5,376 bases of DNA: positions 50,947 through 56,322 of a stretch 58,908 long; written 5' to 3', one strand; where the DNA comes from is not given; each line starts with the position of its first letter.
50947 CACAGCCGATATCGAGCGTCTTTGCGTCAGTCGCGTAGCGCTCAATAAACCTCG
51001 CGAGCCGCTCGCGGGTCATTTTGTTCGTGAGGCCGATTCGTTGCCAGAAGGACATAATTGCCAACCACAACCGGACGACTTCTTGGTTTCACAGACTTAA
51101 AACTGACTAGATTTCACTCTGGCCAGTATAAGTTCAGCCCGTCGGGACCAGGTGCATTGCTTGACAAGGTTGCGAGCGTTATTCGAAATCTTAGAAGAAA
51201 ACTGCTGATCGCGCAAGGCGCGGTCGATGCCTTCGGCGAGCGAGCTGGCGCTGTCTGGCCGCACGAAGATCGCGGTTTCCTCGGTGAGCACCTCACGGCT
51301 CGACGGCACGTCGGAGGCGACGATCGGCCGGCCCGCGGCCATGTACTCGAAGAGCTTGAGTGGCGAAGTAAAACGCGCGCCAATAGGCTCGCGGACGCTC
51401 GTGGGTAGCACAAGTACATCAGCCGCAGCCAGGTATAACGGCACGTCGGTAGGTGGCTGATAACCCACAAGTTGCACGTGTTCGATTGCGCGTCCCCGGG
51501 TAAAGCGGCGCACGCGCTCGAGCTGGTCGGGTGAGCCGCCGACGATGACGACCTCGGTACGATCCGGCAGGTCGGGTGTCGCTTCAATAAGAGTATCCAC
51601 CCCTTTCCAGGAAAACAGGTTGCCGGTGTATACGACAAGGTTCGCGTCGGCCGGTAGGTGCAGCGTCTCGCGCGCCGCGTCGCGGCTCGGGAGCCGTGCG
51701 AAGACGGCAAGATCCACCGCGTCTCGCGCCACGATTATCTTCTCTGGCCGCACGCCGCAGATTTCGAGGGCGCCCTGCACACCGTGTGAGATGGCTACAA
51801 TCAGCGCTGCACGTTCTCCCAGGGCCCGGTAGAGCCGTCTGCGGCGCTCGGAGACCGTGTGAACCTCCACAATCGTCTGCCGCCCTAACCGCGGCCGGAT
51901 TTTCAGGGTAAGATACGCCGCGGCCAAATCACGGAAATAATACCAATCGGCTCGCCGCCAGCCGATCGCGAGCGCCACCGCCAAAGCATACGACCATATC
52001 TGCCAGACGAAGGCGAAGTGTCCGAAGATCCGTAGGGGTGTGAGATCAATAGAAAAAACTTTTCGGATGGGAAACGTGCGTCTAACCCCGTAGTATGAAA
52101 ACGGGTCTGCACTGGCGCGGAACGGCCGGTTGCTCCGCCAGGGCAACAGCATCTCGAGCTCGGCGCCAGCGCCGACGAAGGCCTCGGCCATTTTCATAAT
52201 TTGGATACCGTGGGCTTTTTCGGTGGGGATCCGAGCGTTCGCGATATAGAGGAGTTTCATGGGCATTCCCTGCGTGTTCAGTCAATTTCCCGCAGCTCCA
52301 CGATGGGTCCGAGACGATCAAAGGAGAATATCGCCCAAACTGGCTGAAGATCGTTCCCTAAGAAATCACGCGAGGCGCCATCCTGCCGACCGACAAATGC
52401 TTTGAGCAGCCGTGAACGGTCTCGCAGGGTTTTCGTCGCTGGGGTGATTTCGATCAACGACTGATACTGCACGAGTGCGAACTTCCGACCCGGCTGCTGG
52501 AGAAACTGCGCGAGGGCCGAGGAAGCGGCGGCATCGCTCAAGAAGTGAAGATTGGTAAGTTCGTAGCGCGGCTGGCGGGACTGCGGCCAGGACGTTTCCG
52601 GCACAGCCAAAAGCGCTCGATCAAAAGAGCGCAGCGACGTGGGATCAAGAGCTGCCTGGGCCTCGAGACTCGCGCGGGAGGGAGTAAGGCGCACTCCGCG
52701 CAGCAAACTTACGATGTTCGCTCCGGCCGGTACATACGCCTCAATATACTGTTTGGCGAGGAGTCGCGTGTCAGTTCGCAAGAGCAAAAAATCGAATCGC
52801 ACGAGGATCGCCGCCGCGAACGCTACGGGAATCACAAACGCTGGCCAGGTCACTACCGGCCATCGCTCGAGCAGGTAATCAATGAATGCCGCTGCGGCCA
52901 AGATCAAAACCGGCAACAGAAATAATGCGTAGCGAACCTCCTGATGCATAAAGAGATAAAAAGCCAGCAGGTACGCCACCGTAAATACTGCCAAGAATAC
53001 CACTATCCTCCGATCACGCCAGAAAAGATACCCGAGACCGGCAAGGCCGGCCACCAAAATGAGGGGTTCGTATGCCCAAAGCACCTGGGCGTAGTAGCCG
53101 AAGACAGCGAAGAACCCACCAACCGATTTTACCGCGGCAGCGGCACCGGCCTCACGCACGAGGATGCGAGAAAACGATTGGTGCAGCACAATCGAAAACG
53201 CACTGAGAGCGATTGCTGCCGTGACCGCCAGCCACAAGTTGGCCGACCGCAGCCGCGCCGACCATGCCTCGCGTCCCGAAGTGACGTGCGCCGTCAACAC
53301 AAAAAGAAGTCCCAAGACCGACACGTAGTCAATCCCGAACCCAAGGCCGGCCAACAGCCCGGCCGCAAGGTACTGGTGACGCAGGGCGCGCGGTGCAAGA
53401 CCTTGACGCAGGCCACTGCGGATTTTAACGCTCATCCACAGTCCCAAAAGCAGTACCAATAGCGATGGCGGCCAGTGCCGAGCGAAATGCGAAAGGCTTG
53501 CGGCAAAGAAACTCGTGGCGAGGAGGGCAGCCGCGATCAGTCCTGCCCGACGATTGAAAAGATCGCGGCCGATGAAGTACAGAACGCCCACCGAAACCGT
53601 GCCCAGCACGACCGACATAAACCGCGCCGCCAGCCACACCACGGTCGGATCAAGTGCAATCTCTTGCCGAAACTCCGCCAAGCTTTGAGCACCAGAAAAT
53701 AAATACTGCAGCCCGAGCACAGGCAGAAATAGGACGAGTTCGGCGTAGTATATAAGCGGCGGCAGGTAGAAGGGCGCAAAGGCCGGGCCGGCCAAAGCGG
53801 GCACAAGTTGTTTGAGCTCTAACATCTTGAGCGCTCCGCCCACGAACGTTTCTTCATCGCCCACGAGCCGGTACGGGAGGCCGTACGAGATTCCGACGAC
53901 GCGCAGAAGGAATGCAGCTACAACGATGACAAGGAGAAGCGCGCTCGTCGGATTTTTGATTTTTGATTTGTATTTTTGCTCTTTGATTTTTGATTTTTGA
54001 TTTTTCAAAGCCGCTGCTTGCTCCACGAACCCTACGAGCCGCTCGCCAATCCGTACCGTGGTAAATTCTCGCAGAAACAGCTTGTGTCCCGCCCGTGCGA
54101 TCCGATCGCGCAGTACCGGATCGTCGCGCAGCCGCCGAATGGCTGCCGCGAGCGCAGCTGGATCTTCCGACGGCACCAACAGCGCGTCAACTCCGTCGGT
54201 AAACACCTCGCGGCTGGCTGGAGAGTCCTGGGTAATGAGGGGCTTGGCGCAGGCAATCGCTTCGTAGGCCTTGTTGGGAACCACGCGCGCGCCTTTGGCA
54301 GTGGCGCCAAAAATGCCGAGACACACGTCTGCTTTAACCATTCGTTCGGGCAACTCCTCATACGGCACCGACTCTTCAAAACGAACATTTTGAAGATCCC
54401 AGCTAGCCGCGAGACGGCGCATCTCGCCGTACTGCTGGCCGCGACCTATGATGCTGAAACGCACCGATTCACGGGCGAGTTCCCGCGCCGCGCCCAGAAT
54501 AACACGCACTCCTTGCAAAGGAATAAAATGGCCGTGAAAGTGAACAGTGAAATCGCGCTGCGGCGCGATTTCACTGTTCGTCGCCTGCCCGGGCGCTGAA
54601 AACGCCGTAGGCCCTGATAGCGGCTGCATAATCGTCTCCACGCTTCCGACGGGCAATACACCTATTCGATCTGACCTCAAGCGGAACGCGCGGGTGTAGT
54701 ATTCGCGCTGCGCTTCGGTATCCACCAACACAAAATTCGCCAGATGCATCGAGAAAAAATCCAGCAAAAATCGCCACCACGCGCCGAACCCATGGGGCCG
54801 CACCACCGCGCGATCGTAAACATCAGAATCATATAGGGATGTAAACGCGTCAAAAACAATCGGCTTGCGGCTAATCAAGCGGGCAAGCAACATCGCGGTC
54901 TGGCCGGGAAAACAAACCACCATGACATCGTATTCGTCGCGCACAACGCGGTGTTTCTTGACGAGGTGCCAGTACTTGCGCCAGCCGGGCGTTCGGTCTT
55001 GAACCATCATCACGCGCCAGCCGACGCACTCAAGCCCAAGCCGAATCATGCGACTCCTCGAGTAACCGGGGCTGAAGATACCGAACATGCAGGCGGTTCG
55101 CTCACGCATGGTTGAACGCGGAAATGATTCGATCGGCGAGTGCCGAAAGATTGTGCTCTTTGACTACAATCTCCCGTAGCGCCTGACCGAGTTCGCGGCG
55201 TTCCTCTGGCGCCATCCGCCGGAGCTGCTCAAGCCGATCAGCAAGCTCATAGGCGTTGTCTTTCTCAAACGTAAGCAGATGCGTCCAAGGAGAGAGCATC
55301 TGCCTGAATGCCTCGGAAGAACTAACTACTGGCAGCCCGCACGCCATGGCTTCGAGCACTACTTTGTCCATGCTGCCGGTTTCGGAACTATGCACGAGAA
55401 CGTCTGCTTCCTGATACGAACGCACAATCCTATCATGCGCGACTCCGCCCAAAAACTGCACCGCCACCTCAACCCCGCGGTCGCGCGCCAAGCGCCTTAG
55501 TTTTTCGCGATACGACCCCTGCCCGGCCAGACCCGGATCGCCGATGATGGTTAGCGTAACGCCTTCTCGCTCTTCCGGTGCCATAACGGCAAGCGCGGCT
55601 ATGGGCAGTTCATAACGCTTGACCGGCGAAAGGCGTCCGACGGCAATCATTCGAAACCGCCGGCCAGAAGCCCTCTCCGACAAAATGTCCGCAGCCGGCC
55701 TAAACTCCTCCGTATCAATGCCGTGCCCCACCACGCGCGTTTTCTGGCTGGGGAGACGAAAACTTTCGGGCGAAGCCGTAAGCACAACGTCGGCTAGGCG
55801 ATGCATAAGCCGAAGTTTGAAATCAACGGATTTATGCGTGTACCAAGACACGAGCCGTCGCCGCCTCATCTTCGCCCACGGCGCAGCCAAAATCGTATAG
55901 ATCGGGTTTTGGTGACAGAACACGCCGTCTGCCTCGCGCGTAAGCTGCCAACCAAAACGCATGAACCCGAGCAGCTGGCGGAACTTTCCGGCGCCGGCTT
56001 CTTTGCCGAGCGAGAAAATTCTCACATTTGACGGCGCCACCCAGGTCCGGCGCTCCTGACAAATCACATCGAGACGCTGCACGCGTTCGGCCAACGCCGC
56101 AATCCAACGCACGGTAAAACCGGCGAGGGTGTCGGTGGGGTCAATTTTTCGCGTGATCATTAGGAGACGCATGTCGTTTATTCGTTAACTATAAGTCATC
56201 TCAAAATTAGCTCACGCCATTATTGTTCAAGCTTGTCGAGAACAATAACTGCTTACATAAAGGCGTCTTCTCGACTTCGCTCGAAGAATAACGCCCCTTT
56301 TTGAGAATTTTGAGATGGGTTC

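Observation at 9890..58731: About 49-kb lipid-carrier glycan assembly system with an unusually large set of GT-C-type transferases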

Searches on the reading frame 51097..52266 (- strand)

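Call 6: search_protein_families(library=pfam, proteins=[window:51097-52266:-], max_evalue=0.01)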
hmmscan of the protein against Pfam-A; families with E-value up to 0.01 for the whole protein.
window:51097-52266:- (389 aa): 5 families
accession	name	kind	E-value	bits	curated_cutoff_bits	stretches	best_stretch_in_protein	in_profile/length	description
PF00534.26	Glycos_transf_1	-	2.2e-28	99.4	26.4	1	195-366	2-171/172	Glycosyl transferases group 1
PF13692.12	Glyco_trans_1_4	-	3.2e-26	92.7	27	1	209-353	2-142/142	Glycosyl transferases group 1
PF13524.12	Glyco_trans_1_2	-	5.4e-09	36.6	25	1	238-382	16-144/144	Glycosyl transferase-like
PF13439.12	Glyco_transf_4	-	4.8e-07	30.4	28.5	1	23-187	8-169/170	Glycosyltransferase Family 4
PF13579.12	Glyco_trans_4_4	-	0.00085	20.1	29.7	1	22-179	6-154/158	Glycosyl transferase 4-like domain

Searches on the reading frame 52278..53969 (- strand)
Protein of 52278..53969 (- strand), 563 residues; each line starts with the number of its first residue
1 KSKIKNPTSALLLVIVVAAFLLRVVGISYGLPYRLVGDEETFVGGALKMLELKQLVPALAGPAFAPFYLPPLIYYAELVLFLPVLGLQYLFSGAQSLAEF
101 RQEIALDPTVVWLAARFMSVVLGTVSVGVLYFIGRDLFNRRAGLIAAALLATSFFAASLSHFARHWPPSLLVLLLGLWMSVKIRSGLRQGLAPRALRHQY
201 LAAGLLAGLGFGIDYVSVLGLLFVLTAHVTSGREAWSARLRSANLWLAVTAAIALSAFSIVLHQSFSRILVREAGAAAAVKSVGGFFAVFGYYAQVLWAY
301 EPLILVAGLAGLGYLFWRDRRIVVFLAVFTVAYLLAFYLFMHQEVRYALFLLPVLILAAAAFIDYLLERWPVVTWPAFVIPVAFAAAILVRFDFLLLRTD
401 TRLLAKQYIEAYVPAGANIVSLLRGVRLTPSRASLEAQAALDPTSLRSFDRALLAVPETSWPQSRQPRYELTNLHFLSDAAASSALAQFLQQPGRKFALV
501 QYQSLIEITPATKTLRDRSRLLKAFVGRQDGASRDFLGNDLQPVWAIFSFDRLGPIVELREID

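Call 87: search_solved_structures(query=A5, max_evalue=1)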
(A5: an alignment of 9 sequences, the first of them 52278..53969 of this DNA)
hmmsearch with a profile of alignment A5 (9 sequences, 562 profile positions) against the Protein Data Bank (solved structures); distinct sequences matched with E-value up to 1: 1.
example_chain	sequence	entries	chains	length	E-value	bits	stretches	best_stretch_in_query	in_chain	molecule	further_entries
8i9p_Lh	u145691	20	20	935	0.13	13.8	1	323-367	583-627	dolichyl-diphosphooligosaccharide--protein glycotransferase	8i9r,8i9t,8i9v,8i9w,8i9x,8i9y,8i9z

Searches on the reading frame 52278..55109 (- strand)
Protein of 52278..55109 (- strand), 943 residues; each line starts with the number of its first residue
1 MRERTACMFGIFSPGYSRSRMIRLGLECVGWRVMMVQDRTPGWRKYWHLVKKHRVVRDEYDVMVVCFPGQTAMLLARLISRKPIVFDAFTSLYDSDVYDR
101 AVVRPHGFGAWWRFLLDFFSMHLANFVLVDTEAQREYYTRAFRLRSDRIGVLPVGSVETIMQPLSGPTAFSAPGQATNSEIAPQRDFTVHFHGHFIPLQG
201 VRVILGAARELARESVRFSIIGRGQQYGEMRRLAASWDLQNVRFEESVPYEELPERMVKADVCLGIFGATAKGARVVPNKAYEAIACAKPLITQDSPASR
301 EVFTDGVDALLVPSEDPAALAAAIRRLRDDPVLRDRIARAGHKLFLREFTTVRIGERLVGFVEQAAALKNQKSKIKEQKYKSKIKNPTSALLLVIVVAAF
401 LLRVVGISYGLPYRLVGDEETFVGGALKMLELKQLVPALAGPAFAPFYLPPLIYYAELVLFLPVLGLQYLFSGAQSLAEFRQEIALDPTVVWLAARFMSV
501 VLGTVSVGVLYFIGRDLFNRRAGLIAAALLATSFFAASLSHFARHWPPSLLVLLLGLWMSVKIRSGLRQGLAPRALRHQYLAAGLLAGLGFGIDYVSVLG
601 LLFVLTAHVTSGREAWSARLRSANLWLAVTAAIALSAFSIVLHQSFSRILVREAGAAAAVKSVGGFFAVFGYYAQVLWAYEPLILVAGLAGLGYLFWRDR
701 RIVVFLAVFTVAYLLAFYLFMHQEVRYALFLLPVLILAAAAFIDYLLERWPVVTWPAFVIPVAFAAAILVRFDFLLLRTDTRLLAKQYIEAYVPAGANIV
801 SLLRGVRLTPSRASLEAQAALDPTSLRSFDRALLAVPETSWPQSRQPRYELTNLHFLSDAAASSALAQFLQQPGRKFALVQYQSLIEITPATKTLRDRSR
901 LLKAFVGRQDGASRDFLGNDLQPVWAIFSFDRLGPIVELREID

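Call 6: search_protein_families(library=pfam, proteins=[window:52278-55109:-], max_evalue=0.01)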
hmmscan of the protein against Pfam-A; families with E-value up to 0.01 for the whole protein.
window:52278-55109:- (943 aa): 4 families
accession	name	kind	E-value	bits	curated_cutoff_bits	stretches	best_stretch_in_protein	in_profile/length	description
PF13692.12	Glyco_trans_1_4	-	4.8e-20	72.7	27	1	188-330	3-142/142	Glycosyl transferases group 1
PF13524.12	Glyco_trans_1_2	-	9.5e-18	65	25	1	207-357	8-141/144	Glycosyl transferase-like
PF00534.26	Glycos_transf_1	-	1.2e-17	64.5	26.4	1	182-343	11-171/172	Glycosyl transferases group 1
PF13231.12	PMT_2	-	2.2e-08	34.9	26.1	1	493-639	22-155/160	Dolichyl-phosphate-mannose-protein mannosyltransferase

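Call 25: search_protein_families(library=ncbifam, proteins=[window:52278-55109:-], max_evalue=0.01)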
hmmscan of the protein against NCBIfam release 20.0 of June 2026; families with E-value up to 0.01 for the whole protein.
window:52278-55109:- (943 aa): 13 families
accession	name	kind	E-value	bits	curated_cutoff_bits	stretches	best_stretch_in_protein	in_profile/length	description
NF041876.1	EPS_EpsE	equivalog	8e-15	55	400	1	182-353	210-384/389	exopolysaccharide biosynthesis GT4 family glycosyltransferase EpsE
NF007640.0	PRK10307.1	subfamily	2e-13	50.1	276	1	189-347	232-389/411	WcaI family glycosyltransferase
NF038298.1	EPS_HpsO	equivalog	5.9e-10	38.5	575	1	184-364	199-386/388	hormogonium polysaccharide biosynthesis glycosyltransferase HpsO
TIGR04063.1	stp3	hypoth_equivalog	1e-09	37.8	442.05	1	180-343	207-373/397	TIGR04063 family PEP-CTERM/XrtA system glycosyltransferase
NF038229.1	Glyco4_Geo_Pelo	equivalog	9.7e-09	34.7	400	1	179-363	154-334/338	GPMC system family 4 glycosyltransferase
TIGR03088.1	stp2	hypoth_equivalog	2.6e-08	33.3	409.05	1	204-354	218-362/374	TIGR03088 family PEP-CTERM/XrtA system glycosyltransferase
TIGR03449.1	mycothiol_MshA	equivalog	4.4e-06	25.8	462.5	1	124-342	165-381/406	D-inositol-3-phosphate glycosyltransferase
TIGR04154.1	archaeo_STT3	subfamily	7.1e-06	24.6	450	1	491-592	94-202/831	oligosaccharyl transferase, archaeosortase A system-associated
TIGR04007.1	wcaI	equivalog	2.9e-05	22.9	800.45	1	188-288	233-332/407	colanic acid biosynthesis glycosyltransferase WcaI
NF041879.1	EPS_EpsH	equivalog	0.00034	19.5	800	1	179-277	230-329/431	exopolysaccharide biosynthesis glycosyltransferase EpsH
TIGR02149.1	glgA_Coryne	subfamily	0.00039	19.7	302.4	1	282-359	301-384/391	glycogen synthase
NF047676.1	TeichurnBiosyTuaH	equivalog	0.004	16.1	550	1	238-328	263-352/384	teichuronic acid biosynthesis protein TuaH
NF050063.1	ProtGlycPglJ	equivalog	0.0051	16.1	500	1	216-361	223-362/363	N-acetylgalactosamine-N,N'-diacetylbacillosaminyl-diphospho-undecaprenol 4-alpha-N-acetylgalactosaminyltransferase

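Call 29: search_solved_structures(query=window:52278-55109:-, max_evalue=0.01)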
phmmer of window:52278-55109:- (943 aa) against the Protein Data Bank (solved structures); distinct sequences matched with E-value up to 0.01: 8.
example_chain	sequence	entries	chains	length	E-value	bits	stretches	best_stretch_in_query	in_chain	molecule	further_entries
3okc_A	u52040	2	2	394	5.1e-08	34.5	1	193-363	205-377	GDP-mannose-dependent alpha-(1-6)-phosphatidylinositol monomannoside mannosyltransferase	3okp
3oka_A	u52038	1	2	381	6.9e-08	34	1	193-363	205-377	GDP-mannose-dependent alpha-(1-6)-phosphatidylinositol monomannoside mannosyltransferase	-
4n9w_A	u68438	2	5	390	5.5e-07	31.1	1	183-353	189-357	GDP-mannose-dependent alpha-(1-2)-phosphatidylinositol mannosyltransferase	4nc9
2gej_A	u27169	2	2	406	6e-07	30.9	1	183-353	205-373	PHOSPHATIDYLINOSITOL MANNOSYLTRANSFERASE (PimA)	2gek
8dvw_A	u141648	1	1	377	0.0027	18.8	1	277-360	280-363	N, N'-diacetylbacillosaminyl-diphospho-undecaprenol alpha-1,3-N-acetylgalactosaminyltransf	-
8dqd_A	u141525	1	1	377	0.0027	18.8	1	277-360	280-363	N, N'-diacetylbacillosaminyl-diphospho-undecaprenol alpha-1,3-N-acetylgalactosaminyltransf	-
7qsg_A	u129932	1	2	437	0.0038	18.3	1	193-367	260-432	D-inositol 3-phosphate glycosyltransferase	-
8dvz_A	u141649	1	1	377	0.0051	17.9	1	277-360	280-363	N, N'-diacetylbacillosaminyl-diphospho-undecaprenol alpha-1,3-N-acetylgalactosaminyltransf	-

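Call 66: find_homologous_proteins(query=window:52278-55109:-, region=1-943)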
Query window:52278-55109:-, residues 1-943 (943 aa): 54 proteins with E <= 0.001 among 8000 candidates.
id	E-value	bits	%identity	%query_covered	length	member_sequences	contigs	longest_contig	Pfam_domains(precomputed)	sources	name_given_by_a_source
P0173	0.0e+0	2038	100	98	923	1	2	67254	PF00534.27,PF13524.13,PF13692.13,PF13231.13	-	-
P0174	0.0e+0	1202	60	100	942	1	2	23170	PF00534.27,PF13524.13,PF13692.13,PF13231.13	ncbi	-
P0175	5.3e-80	288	39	52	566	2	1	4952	PF03901.24,PF13231.13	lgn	-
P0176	1.7e-65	240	36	58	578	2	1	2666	PF13231.13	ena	-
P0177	2.1e-61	226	35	58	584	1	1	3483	-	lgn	-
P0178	9.7e-59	217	32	59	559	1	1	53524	PF02366.25,PF13231.13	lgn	-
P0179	1.3e-37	147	29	58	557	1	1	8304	PF13231.13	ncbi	-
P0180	8.0e-37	145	29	46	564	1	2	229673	PF13231.13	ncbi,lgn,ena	-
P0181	4.7e-27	112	32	33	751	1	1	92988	PF00534.27,PF13524.13,PF03706.19,PF13692.13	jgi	-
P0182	7.7e-10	55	27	60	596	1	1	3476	PF02366.25,PF13231.13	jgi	jgi:4-amino-4-deoxy-L-arabinose transferase-like glycosyltransferase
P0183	5.9e-8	49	25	43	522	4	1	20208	PF02366.25,PF13231.13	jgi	jgi:4-amino-4-deoxy-L-arabinose transferase-like glycosyltransferase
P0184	1.9e-7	48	32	16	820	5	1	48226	PF00534.27,PF13579.13,PF13524.13,PF13439.13,PF03706.19,PF20706.4,PF13692.13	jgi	jgi:phosphatidylinositol alpha-mannosyltransferase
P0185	2.3e-7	47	31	18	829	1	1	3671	PF00534.27,PF13579.13,PF13524.13,PF13439.13,PF03706.19,PF20706.4,PF13692.13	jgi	jgi:phosphatidyl-myo-inositol alpha-mannosyltransferase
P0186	3.5e-6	43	30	17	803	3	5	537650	PF00534.27,PF13579.13,PF13524.13,PF13439.13,PF03706.19,PF13692.13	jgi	jgi:phosphatidylinositol alpha-mannosyltransferase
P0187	4.9e-6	43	31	16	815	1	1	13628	PF00534.27,PF13579.13,PF13524.13,PF13439.13,PF03706.19,PF20706.4,PF13692.13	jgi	jgi:phosphatidyl-myo-inositol alpha-mannosyltransferase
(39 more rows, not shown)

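Call 92: find_encoding_contigs(protein=P0174, flank=10000, max_places=2)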
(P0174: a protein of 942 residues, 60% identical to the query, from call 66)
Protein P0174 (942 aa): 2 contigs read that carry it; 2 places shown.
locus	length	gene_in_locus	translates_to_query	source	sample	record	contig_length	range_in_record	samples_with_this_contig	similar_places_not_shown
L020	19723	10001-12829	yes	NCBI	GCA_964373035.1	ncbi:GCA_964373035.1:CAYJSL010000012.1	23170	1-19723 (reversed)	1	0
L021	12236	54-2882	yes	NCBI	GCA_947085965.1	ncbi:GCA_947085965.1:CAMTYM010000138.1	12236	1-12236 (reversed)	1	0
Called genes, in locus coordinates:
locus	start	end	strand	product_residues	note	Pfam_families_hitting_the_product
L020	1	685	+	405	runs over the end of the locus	PF13439:Glyco_transf_4, PF13579:Glyco_trans_4_4, PF00534:Glycos_transf_1, PF13692:Glyco_trans_1_4, PF20706:GT4-conflict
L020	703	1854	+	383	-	PF13439:Glyco_transf_4, PF13579:Glyco_trans_4_4, PF00534:Glycos_transf_1, PF13692:Glyco_trans_1_4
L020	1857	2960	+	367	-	-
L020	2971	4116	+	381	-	PF13439:Glyco_transf_4, PF13579:Glyco_trans_4_4, PF20706:GT4-conflict (weak), PF00534:Glycos_transf_1, PF13692:Glyco_trans_1_4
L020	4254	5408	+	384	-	PF13439:Glyco_transf_4, PF13579:Glyco_trans_4_4, PF20706:GT4-conflict, PF00534:Glycos_transf_1, PF13692:Glyco_trans_1_4, PF13524:Glyco_trans_1_2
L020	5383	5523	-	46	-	-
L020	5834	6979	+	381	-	PF13439:Glyco_transf_4, PF13579:Glyco_trans_4_4, PF20706:GT4-conflict (weak), PF00534:Glycos_transf_1, PF13692:Glyco_trans_1_4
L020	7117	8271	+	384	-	PF13439:Glyco_transf_4, PF13579:Glyco_trans_4_4, PF20706:GT4-conflict, PF00534:Glycos_transf_1, PF13692:Glyco_trans_1_4, PF13524:Glyco_trans_1_2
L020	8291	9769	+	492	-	PF20706:GT4-conflict (weak), PF00534:Glycos_transf_1, PF13692:Glyco_trans_1_4, PF13524:Glyco_trans_1_2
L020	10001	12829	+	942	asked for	PF00534:Glycos_transf_1, PF13524:Glyco_trans_1_2, PF13692:Glyco_trans_1_4, PF13231:PMT_2 (weak)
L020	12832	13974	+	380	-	PF13439:Glyco_transf_4, PF13579:Glyco_trans_4_4 (weak), PF00534:Glycos_transf_1, PF13692:Glyco_trans_1_4, PF13524:Glyco_trans_1_2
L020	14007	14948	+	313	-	PF00535:Glycos_transf_2, PF13641:Glyco_tranf_2_3 (weak)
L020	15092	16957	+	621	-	PF13522:GATase_6, PF13537:GATase_7, PF00733:Asn_synthase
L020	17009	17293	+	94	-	PF01541:GIY-YIG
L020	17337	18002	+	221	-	PF13489:Methyltransf_23, PF08241:Methyltransf_11, PF13649:Methyltransf_25, PF01209:Ubie_methyltran (weak), PF08242:Methyltransf_12 (weak), PF13847:Methyltransf_31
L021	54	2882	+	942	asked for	PF00534:Glycos_transf_1, PF13524:Glyco_trans_1_2, PF13692:Glyco_trans_1_4, PF13231:PMT_2 (weak)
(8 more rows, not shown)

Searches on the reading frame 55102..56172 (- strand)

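Call 6: search_protein_families(library=pfam, proteins=[window:55102-56172:-], max_evalue=0.01)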
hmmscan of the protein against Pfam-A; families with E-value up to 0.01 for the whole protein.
window:55102-56172:- (356 aa): 4 families
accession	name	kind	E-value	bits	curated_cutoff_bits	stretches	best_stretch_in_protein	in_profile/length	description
PF00534.26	Glycos_transf_1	-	3.8e-25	88.8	26.4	1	171-333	14-170/172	Glycosyl transferases group 1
PF13692.12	Glyco_trans_1_4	-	5.4e-22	79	27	1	174-317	3-139/142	Glycosyl transferases group 1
PF13524.12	Glyco_trans_1_2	-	8.2e-14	52.2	25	1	200-350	10-143/144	Glycosyl transferase-like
PF20706.3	GT4-conflict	-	6.3e-10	39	26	1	151-287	171-313/385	Family 4 Glycosyltransferase in conflict systems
